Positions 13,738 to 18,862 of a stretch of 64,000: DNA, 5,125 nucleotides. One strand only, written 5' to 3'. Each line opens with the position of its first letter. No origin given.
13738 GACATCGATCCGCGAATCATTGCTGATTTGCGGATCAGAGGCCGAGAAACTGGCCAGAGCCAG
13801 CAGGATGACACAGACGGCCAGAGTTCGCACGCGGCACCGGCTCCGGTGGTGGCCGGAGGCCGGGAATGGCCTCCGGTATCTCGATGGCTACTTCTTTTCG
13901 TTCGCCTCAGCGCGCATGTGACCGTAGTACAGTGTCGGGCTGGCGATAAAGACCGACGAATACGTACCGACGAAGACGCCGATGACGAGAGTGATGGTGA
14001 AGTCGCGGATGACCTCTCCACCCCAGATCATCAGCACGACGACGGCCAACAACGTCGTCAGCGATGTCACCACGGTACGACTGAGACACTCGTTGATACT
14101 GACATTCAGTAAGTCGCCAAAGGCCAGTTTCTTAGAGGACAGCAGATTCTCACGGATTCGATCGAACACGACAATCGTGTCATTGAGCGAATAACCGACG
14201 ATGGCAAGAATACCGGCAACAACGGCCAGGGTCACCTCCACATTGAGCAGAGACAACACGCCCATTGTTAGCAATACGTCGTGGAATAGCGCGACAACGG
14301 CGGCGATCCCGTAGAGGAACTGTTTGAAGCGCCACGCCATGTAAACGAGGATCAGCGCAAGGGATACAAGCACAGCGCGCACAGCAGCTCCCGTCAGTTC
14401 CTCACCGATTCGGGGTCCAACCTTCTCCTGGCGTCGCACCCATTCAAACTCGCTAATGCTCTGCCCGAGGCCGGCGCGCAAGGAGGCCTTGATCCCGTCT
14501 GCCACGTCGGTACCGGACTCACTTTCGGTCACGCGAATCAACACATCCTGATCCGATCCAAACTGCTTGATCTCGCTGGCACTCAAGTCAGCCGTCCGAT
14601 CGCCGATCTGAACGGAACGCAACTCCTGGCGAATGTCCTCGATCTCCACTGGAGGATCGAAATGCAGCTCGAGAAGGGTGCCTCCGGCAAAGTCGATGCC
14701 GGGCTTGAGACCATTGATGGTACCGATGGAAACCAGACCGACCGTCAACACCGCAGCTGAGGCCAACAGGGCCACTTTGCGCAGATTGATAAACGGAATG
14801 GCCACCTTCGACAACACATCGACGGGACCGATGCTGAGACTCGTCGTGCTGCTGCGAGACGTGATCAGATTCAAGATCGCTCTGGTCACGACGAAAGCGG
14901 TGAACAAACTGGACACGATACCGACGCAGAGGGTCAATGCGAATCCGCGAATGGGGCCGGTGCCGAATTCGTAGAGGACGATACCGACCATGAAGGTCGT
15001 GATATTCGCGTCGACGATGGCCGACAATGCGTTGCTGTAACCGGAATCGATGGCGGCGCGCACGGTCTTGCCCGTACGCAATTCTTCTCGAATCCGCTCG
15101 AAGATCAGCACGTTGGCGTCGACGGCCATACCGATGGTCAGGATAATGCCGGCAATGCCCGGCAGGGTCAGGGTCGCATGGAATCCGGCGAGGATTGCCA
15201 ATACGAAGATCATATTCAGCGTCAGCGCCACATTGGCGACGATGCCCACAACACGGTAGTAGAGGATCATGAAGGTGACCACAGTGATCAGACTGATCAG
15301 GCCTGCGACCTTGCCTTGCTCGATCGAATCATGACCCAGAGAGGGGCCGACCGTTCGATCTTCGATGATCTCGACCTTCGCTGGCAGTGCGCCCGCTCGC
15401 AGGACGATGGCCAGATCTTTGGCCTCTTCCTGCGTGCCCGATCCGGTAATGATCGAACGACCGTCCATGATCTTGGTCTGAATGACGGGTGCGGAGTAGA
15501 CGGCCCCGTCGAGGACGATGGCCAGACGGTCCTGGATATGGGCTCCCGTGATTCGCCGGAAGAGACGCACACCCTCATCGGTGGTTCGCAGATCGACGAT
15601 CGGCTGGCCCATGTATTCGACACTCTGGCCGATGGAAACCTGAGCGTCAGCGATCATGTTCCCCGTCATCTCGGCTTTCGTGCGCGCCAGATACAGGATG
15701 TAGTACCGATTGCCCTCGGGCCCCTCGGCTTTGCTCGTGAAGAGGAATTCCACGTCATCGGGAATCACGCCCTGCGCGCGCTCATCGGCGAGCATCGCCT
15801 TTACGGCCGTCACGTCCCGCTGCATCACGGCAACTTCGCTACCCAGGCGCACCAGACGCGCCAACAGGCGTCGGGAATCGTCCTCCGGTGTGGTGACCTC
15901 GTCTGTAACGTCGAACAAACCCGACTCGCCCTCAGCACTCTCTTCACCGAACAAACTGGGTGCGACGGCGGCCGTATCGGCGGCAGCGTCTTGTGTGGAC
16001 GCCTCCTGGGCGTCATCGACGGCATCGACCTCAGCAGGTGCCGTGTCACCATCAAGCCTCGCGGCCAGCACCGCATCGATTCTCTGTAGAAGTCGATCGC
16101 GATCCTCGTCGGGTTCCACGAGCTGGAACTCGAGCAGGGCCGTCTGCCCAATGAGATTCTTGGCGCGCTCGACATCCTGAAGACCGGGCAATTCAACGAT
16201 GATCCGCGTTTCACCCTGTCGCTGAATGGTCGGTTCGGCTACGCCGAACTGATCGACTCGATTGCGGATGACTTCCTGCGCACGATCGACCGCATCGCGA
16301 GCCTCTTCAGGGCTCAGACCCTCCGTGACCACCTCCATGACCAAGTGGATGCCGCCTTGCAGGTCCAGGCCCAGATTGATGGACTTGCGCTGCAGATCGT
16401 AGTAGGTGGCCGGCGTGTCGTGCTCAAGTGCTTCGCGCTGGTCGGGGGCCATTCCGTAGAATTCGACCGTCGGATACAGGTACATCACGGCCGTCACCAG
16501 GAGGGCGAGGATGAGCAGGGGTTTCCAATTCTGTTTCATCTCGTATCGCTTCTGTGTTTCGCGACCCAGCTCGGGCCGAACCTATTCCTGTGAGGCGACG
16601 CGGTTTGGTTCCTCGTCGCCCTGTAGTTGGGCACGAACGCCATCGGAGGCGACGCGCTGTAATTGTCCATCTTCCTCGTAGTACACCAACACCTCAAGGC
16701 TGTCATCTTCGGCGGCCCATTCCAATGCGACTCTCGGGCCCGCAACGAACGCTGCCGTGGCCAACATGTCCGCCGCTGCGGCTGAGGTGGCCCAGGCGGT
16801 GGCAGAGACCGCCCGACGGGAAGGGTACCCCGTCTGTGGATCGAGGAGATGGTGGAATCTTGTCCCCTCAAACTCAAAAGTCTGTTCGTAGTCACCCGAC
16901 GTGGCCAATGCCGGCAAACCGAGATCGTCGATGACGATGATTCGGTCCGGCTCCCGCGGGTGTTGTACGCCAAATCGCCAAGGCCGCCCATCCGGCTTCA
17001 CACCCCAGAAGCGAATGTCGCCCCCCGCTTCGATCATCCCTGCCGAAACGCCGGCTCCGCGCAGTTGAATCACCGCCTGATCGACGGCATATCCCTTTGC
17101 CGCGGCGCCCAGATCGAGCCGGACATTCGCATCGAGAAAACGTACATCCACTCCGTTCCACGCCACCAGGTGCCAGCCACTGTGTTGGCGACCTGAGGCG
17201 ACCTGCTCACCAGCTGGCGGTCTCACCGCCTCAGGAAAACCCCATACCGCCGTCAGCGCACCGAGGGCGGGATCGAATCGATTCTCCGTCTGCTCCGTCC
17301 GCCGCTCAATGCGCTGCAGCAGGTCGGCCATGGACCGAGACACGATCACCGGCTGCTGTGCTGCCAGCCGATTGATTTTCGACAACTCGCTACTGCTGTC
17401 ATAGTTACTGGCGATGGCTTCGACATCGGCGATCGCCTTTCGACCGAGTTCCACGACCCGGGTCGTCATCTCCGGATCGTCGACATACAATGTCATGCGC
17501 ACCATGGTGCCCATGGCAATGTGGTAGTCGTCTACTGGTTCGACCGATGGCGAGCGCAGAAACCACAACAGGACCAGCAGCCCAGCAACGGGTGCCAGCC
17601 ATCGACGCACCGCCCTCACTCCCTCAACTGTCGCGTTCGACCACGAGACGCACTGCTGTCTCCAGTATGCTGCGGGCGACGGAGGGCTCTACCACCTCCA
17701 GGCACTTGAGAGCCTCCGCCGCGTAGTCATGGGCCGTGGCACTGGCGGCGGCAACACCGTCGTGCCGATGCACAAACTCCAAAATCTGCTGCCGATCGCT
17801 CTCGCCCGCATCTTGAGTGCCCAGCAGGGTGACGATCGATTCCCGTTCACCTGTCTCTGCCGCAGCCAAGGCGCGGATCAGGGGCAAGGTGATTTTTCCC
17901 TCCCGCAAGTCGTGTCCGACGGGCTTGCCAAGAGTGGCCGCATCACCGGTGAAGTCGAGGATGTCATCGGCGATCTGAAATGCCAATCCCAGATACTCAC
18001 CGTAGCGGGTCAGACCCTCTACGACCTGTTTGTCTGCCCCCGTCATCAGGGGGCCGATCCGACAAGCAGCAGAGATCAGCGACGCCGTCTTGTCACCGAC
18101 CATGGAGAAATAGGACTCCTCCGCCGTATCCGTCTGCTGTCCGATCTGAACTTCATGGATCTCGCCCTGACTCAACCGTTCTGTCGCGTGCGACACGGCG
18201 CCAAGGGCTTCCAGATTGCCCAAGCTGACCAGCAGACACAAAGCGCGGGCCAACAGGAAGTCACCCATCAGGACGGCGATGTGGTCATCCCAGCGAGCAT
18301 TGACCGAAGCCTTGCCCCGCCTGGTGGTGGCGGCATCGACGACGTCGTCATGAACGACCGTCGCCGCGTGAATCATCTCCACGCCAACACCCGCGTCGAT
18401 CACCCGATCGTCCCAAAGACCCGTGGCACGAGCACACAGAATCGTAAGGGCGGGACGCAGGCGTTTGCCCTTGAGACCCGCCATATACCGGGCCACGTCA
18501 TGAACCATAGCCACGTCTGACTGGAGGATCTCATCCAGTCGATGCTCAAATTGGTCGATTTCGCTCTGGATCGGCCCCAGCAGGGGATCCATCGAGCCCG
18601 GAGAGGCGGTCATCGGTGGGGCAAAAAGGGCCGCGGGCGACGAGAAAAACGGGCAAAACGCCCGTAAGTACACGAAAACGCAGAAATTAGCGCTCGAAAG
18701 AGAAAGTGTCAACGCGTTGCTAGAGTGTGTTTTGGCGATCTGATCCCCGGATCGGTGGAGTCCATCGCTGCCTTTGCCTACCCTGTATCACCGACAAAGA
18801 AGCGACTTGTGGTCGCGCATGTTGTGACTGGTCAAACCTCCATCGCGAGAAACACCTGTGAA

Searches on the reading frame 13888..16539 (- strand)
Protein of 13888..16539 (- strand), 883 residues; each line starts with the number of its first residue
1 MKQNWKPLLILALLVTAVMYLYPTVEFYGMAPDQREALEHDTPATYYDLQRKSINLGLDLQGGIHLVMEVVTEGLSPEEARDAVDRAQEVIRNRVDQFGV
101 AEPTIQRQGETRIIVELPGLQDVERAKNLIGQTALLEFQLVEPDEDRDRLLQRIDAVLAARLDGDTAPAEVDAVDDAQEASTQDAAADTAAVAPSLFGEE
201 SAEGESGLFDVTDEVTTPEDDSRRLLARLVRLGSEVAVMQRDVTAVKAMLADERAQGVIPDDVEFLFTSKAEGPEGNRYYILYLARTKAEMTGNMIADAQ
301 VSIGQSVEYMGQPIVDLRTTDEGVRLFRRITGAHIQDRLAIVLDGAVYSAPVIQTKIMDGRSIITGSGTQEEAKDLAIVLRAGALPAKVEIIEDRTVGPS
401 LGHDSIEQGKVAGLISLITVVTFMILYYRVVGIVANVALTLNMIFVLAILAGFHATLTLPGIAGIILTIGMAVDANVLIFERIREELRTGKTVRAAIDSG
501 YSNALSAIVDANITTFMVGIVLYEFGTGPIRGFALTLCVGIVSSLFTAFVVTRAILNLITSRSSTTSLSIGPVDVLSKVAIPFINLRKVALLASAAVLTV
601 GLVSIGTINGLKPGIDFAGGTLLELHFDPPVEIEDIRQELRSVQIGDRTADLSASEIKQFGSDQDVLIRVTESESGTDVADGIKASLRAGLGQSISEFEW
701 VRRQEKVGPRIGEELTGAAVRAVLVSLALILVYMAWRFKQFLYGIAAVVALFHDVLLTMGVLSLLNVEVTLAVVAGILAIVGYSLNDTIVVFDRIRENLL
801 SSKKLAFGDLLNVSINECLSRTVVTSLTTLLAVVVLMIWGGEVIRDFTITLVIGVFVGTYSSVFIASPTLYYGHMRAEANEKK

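Call 66: search_protein_families(library=pfam, proteins=[window:13888-16539:-], max_evalue=0.0001)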
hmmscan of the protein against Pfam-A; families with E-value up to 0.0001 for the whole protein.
window:13888-16539:- (883 aa): 6 families
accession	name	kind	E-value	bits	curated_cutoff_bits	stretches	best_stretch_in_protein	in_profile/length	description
PF02355.23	SecD_SecF_C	-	1.3e-80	269.7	20.5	2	701-872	15-185/189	Protein export membrane protein SecD/SecF, C-terminal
PF22599.2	SecDF_P1_head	-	1.3e-30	106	27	1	283-387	13-114/114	SecDF, P1 head subdomain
PF21760.3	SecD_1st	-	5.1e-28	96.8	27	1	84-142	1-59/60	Protein translocase subunit SecDF, P1 domain, N-terminal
PF07549.19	Sec_GG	-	1.2e-13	50.6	20.3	1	608-631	5-28/28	SecD/SecF GG Motif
PF03176.21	MMPL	-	4e-06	26.5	20.5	1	411-562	147-305/333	MMPL family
PF00873.25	ACR_tran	-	6.6e-05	21.2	28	1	403-558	327-488/1021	AcrB/AcrD/AcrF family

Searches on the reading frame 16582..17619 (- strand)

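Call 33: search_protein_families(library=pfam, proteins=[window:16582-17619:-], max_evalue=0.0001)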
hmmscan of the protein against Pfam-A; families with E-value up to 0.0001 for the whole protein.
window:16582-17619:- (345 aa): 1 family
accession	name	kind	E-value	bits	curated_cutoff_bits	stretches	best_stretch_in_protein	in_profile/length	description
PF02424.20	ApbE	-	1.4e-72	244.9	25.6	1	36-311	1-265/266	ApbE family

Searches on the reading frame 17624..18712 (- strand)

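Call 33: search_protein_families(library=pfam, proteins=[window:17624-18712:-], max_evalue=0.0001)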
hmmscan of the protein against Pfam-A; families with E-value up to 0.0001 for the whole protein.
window:17624-18712:- (362 aa): 1 family
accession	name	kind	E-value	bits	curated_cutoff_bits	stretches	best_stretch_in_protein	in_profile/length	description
PF00348.22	polyprenyl_synt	-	2.4e-69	233.8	27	1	69-312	3-249/251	Polyprenyl synthetase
